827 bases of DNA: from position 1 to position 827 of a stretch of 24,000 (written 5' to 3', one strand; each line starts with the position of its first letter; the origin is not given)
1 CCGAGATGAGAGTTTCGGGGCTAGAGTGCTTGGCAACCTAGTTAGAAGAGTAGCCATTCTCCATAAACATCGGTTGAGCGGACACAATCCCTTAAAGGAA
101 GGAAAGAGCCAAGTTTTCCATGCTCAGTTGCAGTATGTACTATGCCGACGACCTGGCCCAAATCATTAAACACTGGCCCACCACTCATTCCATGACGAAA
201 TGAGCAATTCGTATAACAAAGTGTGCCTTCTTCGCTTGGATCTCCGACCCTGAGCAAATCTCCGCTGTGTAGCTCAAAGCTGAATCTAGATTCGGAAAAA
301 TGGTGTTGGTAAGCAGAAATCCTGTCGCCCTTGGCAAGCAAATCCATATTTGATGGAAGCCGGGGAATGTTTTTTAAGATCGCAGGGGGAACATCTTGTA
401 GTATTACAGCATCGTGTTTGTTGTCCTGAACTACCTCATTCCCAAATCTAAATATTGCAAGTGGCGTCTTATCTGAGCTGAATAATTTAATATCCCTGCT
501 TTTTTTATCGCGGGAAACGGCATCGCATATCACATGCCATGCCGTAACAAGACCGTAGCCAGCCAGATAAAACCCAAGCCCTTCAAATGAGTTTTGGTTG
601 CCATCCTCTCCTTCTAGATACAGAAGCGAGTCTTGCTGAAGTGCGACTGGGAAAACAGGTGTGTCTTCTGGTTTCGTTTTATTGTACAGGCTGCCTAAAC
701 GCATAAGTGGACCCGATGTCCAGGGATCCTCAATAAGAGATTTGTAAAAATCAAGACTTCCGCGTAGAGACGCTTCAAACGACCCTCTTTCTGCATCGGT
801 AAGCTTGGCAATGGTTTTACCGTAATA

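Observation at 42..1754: Retron-type reverse transcriptase fused to a trypsin-like serine protease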

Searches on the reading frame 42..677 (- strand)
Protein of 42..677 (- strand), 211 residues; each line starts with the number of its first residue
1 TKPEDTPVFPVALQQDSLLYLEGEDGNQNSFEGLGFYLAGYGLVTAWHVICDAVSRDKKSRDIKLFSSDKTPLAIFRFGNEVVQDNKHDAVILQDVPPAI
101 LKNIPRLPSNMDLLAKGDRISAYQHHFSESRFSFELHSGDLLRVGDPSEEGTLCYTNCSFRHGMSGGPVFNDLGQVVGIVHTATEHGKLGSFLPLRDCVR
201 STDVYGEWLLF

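Call 64: search_solved_structures(query=window:42-647:-, max_evalue=0.01, show_alignments=2)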
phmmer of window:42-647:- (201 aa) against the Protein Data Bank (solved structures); distinct sequences matched with E-value up to 0.01: 11.
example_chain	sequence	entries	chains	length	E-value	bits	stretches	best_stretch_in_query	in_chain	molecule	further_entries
7w21_A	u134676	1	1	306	0.0038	20.2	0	5-173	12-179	Probable serine protease HtrA1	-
7w4r_A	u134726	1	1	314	0.0038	20.2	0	5-173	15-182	Probable serine protease HtrA1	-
7w23_A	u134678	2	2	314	0.0044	20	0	5-173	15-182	Probable serine protease HtrA1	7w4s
7vz0_A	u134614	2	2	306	0.0054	19.7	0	5-173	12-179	Probable serine protease HtrA1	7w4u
9zqg_A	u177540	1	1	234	0.0054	19.7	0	75-187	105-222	Periplasmic serine protease DO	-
7w25_A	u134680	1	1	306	0.0055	19.7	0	5-173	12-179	Probable serine protease HtrA1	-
6ieo_A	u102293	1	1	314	0.0055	19.7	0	5-173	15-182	Probable serine protease HtrA (DEGP protein)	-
7w22_A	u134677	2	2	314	0.0055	19.7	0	5-173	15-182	Probable serine protease HtrA1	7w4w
7w4v_A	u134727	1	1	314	0.0059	19.6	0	5-173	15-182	Probable serine protease HtrA1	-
7w24_A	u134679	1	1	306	0.007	19.3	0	5-173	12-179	Probable serine protease HtrA1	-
7vyz_A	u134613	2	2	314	0.0078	19.2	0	5-173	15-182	Probable serine protease HtrA1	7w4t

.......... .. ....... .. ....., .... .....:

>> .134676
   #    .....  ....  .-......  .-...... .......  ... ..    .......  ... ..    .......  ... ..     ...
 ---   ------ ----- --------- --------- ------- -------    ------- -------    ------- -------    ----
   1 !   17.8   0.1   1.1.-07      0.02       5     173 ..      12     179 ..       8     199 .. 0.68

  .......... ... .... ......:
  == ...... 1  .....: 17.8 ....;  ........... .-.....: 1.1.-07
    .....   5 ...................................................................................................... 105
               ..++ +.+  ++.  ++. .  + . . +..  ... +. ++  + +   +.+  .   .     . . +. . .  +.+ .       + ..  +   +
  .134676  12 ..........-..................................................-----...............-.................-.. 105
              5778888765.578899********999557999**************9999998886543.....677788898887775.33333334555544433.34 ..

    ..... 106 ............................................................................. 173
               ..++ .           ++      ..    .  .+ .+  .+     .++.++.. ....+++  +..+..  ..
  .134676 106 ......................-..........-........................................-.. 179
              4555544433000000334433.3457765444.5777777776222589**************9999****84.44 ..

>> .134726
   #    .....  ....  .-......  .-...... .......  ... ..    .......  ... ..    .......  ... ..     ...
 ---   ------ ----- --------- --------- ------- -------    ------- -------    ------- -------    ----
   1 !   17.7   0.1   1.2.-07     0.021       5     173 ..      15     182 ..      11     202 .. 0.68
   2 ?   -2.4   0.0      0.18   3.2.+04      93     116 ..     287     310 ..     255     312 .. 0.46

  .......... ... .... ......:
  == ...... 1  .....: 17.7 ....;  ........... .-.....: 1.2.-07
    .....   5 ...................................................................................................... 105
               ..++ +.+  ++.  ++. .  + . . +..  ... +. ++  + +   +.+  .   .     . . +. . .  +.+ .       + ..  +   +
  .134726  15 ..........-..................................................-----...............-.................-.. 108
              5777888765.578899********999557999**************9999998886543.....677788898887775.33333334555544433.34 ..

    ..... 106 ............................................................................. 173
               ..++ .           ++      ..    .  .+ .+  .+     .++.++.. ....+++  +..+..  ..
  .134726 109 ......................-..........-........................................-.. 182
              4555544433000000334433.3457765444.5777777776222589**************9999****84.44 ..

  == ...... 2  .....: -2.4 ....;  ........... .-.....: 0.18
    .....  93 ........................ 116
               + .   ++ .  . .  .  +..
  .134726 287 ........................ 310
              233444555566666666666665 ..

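Call 78: search_protein_families(library=padloc, proteins=[window:42-677:-], max_evalue=0.001)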
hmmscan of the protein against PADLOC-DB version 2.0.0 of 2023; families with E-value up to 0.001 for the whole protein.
window:42-677:- (211 aa): 3 families
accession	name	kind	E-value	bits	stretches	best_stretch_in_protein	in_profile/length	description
PDLC02960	RT-Protease_XI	-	2.5e-13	47.9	1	19-194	339-496/506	single gene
PDLC02959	RT-Protease_XI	-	2.6e-13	47.7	1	16-197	338-503/510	single gene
PDLC03855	LmuA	-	2e-05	22.1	1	44-180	33-167/425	-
